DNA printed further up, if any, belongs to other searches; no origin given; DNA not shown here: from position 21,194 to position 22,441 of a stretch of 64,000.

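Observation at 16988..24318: PflX-type radical SAM gene embedded between uvrB and uvrA (uvrB-rSAM-uvrA-miaB co-directional block)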

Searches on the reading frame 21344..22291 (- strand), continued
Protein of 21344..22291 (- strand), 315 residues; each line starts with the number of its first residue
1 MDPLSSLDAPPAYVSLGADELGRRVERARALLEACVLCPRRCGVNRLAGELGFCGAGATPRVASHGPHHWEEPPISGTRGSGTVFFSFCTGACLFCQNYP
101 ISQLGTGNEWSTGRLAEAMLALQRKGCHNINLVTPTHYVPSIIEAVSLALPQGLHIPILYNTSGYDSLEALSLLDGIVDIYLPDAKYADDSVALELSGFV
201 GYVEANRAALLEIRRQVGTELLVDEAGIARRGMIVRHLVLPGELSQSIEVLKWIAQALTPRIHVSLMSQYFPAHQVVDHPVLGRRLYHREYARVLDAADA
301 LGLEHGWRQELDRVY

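Call 37: fold_search(model_id=the predicted structure, library=pdb)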
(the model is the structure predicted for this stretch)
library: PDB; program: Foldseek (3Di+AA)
matches with E <= 10: 1368; with E <= 0.001: 46
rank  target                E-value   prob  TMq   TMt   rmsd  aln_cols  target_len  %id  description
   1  3c8f                  4.2e-10  1.00  0.56  0.69   4.3       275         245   15  4Fe-4S-Pyruvate formate-lyase Activating Enzyme with partially disordered AdoMet (released 2008-10-28)
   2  3cb8_A                1.3e-09  1.00  0.58  0.72   4.3       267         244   14  4Fe-4S-Pyruvate formate-lyase activating enzyme in complex with AdoMet and a peptide substrate (released 2008-10-28)
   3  8fo0                  1.3e-09  1.00  0.57  0.71   4.3       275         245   15  The structure of a crystallizable variant of E. coli pyruvate formate-lyase activating enzyme bound to a partially cleav (released 2023-05-24)
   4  6efn                  7.4e-06  1.00  0.48  0.40   5.8       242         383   14  Structure of a RiPP maturase, SkfB (released 2018-10-24)
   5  9dfw_A                1.3e-05  1.00  0.50  0.55   4.1       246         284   12  X-ray crystal structure of an engineered Viperin-like enzyme from T. virens with bound CTP and SAM (released 2025-02-12)
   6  9dfw_C                2.9e-05  1.00  0.50  0.55   4.0       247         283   11  X-ray crystal structure of an engineered Viperin-like enzyme from T. virens with bound CTP and SAM (released 2025-02-12)
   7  9dgw_B                3.0e-05  1.00  0.50  0.55   4.1       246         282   12  X-ray crystal structure of the Viperin-like enzyme from T. virens with bound CTP and SAM (released 2025-02-12)
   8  7mjy_A                3.4e-05  1.00  0.48  0.36   5.4       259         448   15  MiaB in the complex with s-adenosyl-L-homocysteine and RNA (released 2021-09-15)
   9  7mjz                  3.7e-05  1.00  0.49  0.36   5.8       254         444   14  The structure of MiaB with pentasulfide bridge (released 2021-09-15)
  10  9dgw_C                3.9e-05  1.00  0.50  0.57   4.0       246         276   13  X-ray crystal structure of the Viperin-like enzyme from T. virens with bound CTP and SAM (released 2025-02-12)
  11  9dfu                  4.1e-05  1.00  0.50  0.55   4.6       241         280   14  X-ray crystal structure of the second Viperin-like enzyme from T. virens variant F40H with bound CTP and SAM (released 2025-02-19)
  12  8hzv_A                5.0e-05  1.00  0.43  0.30   6.6       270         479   15  The crystal structure of a Radical SAM Enzyme DesII (released 2024-07-10)
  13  5exk_C                7.6e-05  1.00  0.48  0.50   5.6       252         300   14  Crystal structure of M. tuberculosis lipoyl synthase with 6-thiooctanoyl peptide intermediate (released 2016-08-10)
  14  5th5_A                8.6e-05  1.00  0.47  0.59   6.1       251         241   14  Crystal Structure of QueE from Bacillus subtilis with 6-carboxypterin-5'-deoxyadenosyl ester bound (released 2017-01-18)
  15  9dgw_A                9.2e-05  1.00  0.51  0.57   4.1       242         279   13  X-ray crystal structure of the Viperin-like enzyme from T. virens with bound CTP and SAM (released 2025-02-12)
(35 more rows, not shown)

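Call 39: search_protein_families(library=pfam, proteins=[window:21344-22291:-], max_evalue=10)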
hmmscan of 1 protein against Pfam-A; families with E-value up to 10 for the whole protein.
window:21344-22291:- (315 aa): 2 families
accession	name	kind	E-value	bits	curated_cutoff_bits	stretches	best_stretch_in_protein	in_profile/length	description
PF04055.27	Radical_SAM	-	1.5e-07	32.2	29.5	1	84-208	2-130/166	Radical SAM superfamily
PF13353.11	Fer4_12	-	0.18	12.5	22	1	77-133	5-59/137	4Fe-4S single cluster domain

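Call 44: search_protein_representatives(protein=window:21344-22291:-)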
Query: 315 residues. Proteins with E-value up to 0.001 (for the whole library): 6133; up to 1e-10: 3762; up to 1e-30: 1174. The best 150 are listed.
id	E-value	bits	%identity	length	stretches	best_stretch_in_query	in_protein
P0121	6.1e-89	314.8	51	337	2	23-219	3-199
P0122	9.7e-88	310.8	53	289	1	31-310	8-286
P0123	2.2e-87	309.7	47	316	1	10-304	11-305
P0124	6.8e-87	308.0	54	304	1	31-310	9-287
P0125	1.3e-86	307.1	51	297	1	24-310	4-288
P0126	2.1e-85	303.2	52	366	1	29-310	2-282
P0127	2.2e-85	303.1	52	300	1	21-306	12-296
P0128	4.1e-84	298.9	52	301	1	20-311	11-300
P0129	4.4e-84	298.8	50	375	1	23-311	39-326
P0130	5.3e-84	298.5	50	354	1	21-309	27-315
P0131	1.3e-83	297.2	51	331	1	9-310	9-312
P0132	3.5e-83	295.9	51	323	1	24-314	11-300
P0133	3.6e-83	295.8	49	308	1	4-310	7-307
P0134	4.2e-83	295.6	49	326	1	10-293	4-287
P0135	4.9e-83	295.4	46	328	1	11-312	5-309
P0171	6.0e-75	268.8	45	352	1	12-304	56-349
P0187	1.2e-72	261.2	48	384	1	31-312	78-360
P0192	5.0e-72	259.2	47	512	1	29-310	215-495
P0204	1.9e-70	254.0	44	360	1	8-303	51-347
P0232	4.5e-67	242.9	47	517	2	92-303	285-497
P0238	1.9e-66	240.8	47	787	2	93-303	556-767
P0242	5.4e-66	239.4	44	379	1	32-310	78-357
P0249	1.4e-65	238.0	46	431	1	12-300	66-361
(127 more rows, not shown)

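Call 48: find_related_loci(query=A3, collection=genome_contigs, flank=10000)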
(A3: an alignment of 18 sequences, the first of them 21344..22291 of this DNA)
Query A3 (315 aa) in genome_contigs; peptide patterns used: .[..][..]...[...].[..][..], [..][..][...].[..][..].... (x = any residue, [..] = any of these).
600 stretches matched a pattern (row limit reached: there are more); 597 encode a relative of the query (tblastn E <= 1e-3); the best 80 are kept; 80 distinct loci.
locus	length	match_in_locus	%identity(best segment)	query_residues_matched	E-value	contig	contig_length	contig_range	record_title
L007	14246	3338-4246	64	11-312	6e-120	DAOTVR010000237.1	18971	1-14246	MAG TPA_asm: Anaerolineae bacterium isolate H111_70 k127_399672, whole genome shotgun sequence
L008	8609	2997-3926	61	6-312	1e-117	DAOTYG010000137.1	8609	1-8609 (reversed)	MAG TPA_asm: Anaerolineae bacterium isolate H23_313 k115_536478, whole genome shotgun sequence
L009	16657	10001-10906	61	10-311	3e-115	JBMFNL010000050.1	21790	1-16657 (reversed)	MAG: Chloroflexia bacterium isolate KM4338-10 NODE_1406_length_21790_cov_35.541661, whole genome shotgun sequence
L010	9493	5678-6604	59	6-313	6e-111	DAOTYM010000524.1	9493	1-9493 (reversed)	MAG TPA_asm: Anaerolineae bacterium isolate H25_343 k127_1573060, whole genome shotgun sequence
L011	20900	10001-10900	58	13-312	2e-109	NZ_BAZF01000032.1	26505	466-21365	Geobacter sp. OR-1, whole genome shotgun sequence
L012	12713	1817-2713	51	11-310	3e-106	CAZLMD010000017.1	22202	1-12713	MAG TPA_asm: uncultured Atribacterota bacterium isolate binchicken_co39_261 genome assembly, contig: NODE_5670_length_22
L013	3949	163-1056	54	12-309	3e-105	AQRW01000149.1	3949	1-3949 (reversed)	Candidatus Aerophobus profundus SCGC AAA252-L23 A252L23DRAFT_contig_40_0.42_C, whole genome shotgun sequence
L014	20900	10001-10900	52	11-310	9e-101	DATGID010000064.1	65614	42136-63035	MAG TPA_asm: Ktedonobacterales bacterium isolate SMAG_U9798 k141_141421, whole genome shotgun sequence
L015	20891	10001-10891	53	16-310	1e-100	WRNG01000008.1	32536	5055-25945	MAG: Dehalococcoidia bacterium isolate Th196P4bin31 JGI24702J35022_10000202, whole genome shotgun sequence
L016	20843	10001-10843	53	32-313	2e-100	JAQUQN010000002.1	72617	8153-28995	MAG: Candidatus Omnitrophota bacterium isolate STD1_50 NODE_698_length_72617_cov_5.265237_Sandtown_D1, whole genome shot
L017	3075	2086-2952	52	23-312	2e-102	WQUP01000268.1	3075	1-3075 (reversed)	MAG: Endomicrobia bacterium isolate Cu122P5bin43 JGI20166J26741_12142217, whole genome shotgun sequence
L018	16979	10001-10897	52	12-311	1e-99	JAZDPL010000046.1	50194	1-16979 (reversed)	MAG: Candidatus Omnitrophota bacterium isolate MEGAHIT-group-0.834 k141_8870512, whole genome shotgun sequence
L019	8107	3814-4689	54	18-310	5e-99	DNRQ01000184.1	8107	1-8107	MAG TPA_asm: Geobacter sp. isolate UBA9976 contig_9933, whole genome shotgun sequence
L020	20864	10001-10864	49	25-314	1e-97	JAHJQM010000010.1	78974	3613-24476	MAG: Candidatus Omnitrophota bacterium isolate OS_PC_MetaG.mb.108 OS_PC_MetaG.mb.108_k141_185689, whole genome shotgun s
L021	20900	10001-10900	51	11-310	2e-97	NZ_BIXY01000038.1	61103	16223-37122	Dictyobacter arantiisoli strain Uno17 sequence038, whole genome shotgun sequence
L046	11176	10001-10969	48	7-310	1e-92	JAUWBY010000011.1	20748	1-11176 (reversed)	MAG: Candidatus Eisenbacteria bacterium isolate CSMAG_2124 CSMAG_2124_k141_199117_length_20748_cov_10.0000, whole genome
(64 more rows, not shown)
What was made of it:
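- Tried and rejected: A narrower alignment (A3) worked (call 48).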

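Call 60: find_related_loci(query=A1, collection=metagenome_contigs, flank=6000)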
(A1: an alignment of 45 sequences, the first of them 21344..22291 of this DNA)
Query A1 (315 aa) in metagenome_contigs; peptide patterns used: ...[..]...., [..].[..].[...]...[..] (x = any residue, [..] = any of these).
599 stretches matched a pattern (row limit reached: there are more); 560 encode a relative of the query (tblastn E <= 1e-3); the best 80 are kept; 80 distinct loci.
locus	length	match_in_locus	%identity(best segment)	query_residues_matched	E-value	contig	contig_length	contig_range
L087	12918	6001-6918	74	11-315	1e-157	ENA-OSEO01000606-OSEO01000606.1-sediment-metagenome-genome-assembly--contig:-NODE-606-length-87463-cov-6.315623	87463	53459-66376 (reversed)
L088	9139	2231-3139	67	11-312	9e-135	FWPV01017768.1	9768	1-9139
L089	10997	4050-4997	67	5-315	2e-134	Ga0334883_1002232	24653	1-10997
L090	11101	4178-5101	64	4-310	5e-132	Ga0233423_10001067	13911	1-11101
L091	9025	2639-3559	64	4-309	4e-132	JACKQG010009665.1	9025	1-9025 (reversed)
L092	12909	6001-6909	65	11-312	6e-130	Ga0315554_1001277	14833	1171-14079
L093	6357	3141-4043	63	11-310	7e-129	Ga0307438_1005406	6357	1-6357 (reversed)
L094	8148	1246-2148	63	11-310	2e-128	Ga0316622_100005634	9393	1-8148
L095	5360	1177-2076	63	11-309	1e-128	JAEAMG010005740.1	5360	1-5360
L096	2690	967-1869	62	11-310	4e-134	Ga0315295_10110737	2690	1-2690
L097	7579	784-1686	65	11-310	1e-127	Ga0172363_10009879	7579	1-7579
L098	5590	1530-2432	64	11-310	1e-127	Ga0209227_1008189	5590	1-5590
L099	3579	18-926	63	9-310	7e-130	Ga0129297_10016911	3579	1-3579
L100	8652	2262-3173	62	11-313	7e-126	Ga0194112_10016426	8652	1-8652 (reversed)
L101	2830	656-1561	65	11-311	4e-131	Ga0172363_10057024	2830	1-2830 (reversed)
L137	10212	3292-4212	60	5-310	8e-113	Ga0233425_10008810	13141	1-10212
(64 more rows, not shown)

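Call 65: search_protein_families(library=pfam, proteins=[P0192, P0232, P0238, P0249, P0187, P0242, P0129, P0171, P0204], max_evalue=0.001)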
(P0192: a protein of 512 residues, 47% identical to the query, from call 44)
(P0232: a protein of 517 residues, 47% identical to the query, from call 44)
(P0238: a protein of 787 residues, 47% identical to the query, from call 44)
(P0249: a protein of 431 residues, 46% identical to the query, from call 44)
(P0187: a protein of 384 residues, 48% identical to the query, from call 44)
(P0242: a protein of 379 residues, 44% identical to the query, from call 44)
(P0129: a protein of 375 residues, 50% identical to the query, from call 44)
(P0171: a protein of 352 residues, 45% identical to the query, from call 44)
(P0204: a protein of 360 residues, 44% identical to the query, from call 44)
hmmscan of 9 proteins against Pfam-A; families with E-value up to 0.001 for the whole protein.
P0192 (512 aa): 6 families
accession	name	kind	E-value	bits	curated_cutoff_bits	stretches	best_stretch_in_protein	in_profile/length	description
PF13419.12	HAD_2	-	2.2e-33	116.3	23.8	1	5-185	1-178/178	Haloacid dehalogenase-like hydrolase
PF00702.32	Hydrolase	-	3.6e-32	112.7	26.4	1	2-179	1-191/191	haloacid dehalogenase-like hydrolase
PF04055.27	Radical_SAM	-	5.1e-08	33.7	29.5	1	270-394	2-132/166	Radical SAM superfamily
PF13353.11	Fer4_12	-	1.1e-06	29.4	22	1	268-318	8-58/137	4Fe-4S single cluster domain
PF13242.12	Hydrolase_like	-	0.00013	22.2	22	1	140-185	2-48/75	HAD-hyrolase-like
PF12710.13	HAD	-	0.00042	21.2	27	1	5-136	1-131/189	haloacid dehalogenase-like hydrolase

P0232 (517 aa): 2 families
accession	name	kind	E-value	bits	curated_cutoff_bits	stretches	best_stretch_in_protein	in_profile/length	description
PF04055.27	Radical_SAM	-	6.5e-12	46.4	29.5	1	289-446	14-166/166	Radical SAM superfamily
PF14890.11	Intein_splicing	-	5.4e-10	39.7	35.8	1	127-282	10-149/155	Intein splicing domain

P0238 (787 aa): 3 families
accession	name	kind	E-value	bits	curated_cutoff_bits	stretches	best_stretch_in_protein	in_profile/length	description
PF14528.11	LAGLIDADG_3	-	7.3e-11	42.6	22.5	1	333-399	3-68/82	LAGLIDADG-like domain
PF04055.27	Radical_SAM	-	1.3e-10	42.1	29.5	1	559-716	14-166/166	Radical SAM superfamily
PF14890.11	Intein_splicing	-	7.4e-06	26.3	35.8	1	127-552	10-149/155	Intein splicing domain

P0249 (431 aa): 1 family
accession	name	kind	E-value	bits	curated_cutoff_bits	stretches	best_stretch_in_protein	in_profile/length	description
PF04055.27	Radical_SAM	-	3.2e-06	27.9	29.5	1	144-275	2-136/166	Radical SAM superfamily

P0187 (384 aa): 2 families
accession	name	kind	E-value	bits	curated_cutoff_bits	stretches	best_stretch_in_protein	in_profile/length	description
PF04055.27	Radical_SAM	-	2e-08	35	29.5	1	131-224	2-100/166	Radical SAM superfamily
PF13353.11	Fer4_12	-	0.00019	22.1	22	1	123-180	2-59/137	4Fe-4S single cluster domain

P0242 (379 aa): 3 families
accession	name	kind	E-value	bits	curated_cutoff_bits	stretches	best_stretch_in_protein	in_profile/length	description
PF19668.4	DUF6171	-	4.5e-17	62.6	27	1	3-72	11-80/80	Family of unknown function (DUF6171)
PF04055.27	Radical_SAM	-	1.4e-07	32.3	29.5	1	130-258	2-135/166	Radical SAM superfamily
PF13353.11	Fer4_12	-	2.7e-07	31.4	22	1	129-216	9-99/137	4Fe-4S single cluster domain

P0129 (375 aa): 1 family
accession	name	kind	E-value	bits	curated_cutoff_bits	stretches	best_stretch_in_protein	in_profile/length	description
PF04055.27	Radical_SAM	-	4.2e-05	24.2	29.5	1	100-222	2-128/166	Radical SAM superfamily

P0171 (352 aa): 2 families
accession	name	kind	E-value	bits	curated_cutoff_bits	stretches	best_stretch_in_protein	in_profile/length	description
PF04055.27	Radical_SAM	-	6.9e-09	36.5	29.5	1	129-221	2-99/166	Radical SAM superfamily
PF10518.14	TAT_signal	-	0.00016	21.9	22.7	1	3-23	1-21/21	TAT (twin-arginine translocation) pathway signal sequence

P0204 (360 aa): 1 family
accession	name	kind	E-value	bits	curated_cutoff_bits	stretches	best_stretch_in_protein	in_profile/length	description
PF04055.27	Radical_SAM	-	6.8e-08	33.3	29.5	1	129-220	3-99/166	Radical SAM superfamily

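Call 66: search_protein_families(library=pfam, proteins=[L011:11268-14465:+, L019:928-2208:+, L046:8742-9998:+, L137:181-2055:+, L009:8763-9995:+, L014:8916-9635:+, L006:6066-6812:+], max_evalue=0.001)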
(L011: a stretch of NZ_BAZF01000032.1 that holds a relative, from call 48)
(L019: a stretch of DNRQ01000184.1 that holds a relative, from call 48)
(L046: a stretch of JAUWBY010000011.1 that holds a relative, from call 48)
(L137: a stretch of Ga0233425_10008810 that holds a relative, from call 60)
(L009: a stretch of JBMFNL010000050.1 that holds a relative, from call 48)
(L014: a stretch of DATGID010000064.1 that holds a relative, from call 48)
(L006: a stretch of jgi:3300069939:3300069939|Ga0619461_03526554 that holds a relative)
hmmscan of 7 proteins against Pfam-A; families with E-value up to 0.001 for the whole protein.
L011:11268-14465:+ (1066 aa): 11 families
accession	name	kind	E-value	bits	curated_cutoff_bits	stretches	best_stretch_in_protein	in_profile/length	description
PF25596.1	CPSase_L_D1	-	2.4e-100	331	27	2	551-662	2-117/118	Carbamoyl phosphate synthase preATP-grasp domain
PF02786.22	CPSase_L_D2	-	3e-92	308.4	19.8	2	128-333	1-210/211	Carbamoyl-phosphate synthase L chain, ATP binding domain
PF02142.27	MGS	-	2.3e-25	89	24.1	1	948-1033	2-94/94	MGS-like domain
PF02787.25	CPSase_L_D3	-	7.3e-24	84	26.6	1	423-501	2-79/80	Carbamoyl-phosphate synthetase large chain, oligomerisation domain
PF02222.28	ATP-grasp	-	1e-21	77.9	27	2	136-304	3-164/179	ATP-grasp domain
PF07478.18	Dala_Dala_lig_C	-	1.2e-11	45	24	1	150-301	23-174/204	D-ala D-ala ligase C-terminus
PF15632.11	ATPgrasp_Ter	-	4.7e-11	43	29.1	1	799-864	47-111/131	ATP-grasp in the biosynthetic pathway with Ter operon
PF01071.24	GARS_A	-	7.3e-08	32.9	27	0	132-263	6-145/194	Phosphoribosylglycinamide synthetase, ATP-grasp (A) domain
PF13549.11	ATP-grasp_5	-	5.9e-07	29.5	27.6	0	670-706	15-51/221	ATP-grasp domain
PF02655.19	ATP-grasp_3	-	8.1e-07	29.7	23.2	0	669-838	6-157/160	ATP-grasp domain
PF08442.15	ATP-grasp_2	-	4.5e-05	23.6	29.5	0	133-231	8-122/202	ATP-grasp domain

L019:928-2208:+ (427 aa): 3 families
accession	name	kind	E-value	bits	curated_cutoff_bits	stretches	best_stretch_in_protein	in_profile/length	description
PF01979.26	Amidohydro_1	-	7.5e-31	108.1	25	1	55-424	1-345/345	Amidohydrolase family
PF07969.17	Amidohydro_3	-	6.8e-20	72.4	29.7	2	231-425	307-472/472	Amidohydrolase family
PF12890.13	DHOase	-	1.4e-06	28.9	21.2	1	55-239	3-139/142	Dihydro-orotase-like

L046:8742-9998:+ (419 aa): 11 families
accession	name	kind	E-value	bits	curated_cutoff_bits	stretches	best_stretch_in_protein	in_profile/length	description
PF17785.7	PUA_3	-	1.1e-23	83.3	22.6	1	33-96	1-64/64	PUA-like domain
PF10672.15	Methyltrans_SAM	-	1.1e-20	74.5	27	1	197-376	76-252/286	S-adenosylmethionine-dependent methyltransferase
PF03602.21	Cons_hypoth95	-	1.9e-08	34.7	24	1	244-345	41-143/182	Conserved hypothetical protein 95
PF13847.12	Methyltransf_31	-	3.3e-08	33.8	27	1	245-368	4-123/145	Methyltransferase domain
PF13649.12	Methyltransf_25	-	4e-08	34.3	27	1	248-320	1-68/97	Methyltransferase domain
PF09445.16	Methyltransf_15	-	5.8e-06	26.4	22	1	248-325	4-80/165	RNA cap guanine-N2 methyltransferase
PF06325.19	PrmA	-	1.9e-05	24.8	22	1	242-298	159-215/296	Ribosomal protein L11 methyltransferase (PrmA)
PF05175.20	MTS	-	1.9e-05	24.8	23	1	244-378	31-155/170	Methyltransferase small domain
PF01728.25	FtsJ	-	0.00012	22.5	24.1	1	242-363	19-140/181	FtsJ-like methyltransferase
PF13489.12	Methyltransf_23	-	0.00012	22.3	27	1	238-295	16-61/164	Methyltransferase domain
PF01472.26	PUA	-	0.00015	22.1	24.8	1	34-97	4-66/74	PUA domain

L137:181-2055:+ (625 aa): 3 families
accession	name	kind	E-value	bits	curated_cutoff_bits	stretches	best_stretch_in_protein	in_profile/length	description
PF10672.15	Methyltrans_SAM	-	1.3e-33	116.9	27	1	335-571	13-240/286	S-adenosylmethionine-dependent methyltransferase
PF00849.27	PseudoU_synth_2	-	1.6e-30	106.8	26.8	1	11-164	1-152/152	RNA pseudouridylate synthase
PF03602.21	Cons_hypoth95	-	9.5e-07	29.1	24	1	450-532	41-122/182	Conserved hypothetical protein 95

L009:8763-9995:+ (411 aa): 1 family
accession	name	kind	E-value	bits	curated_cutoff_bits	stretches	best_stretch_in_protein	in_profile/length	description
PF08378.17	NERD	-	4.9e-08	33.9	22.1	1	16-114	6-96/111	Nuclease-related domain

L014:8916-9635:+ (240 aa): 0 families

L006:6066-6812:+ (249 aa): 0 families
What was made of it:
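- In L009 a NERD nuclease-related gene sits between uvrB and the rSAM (call 66).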
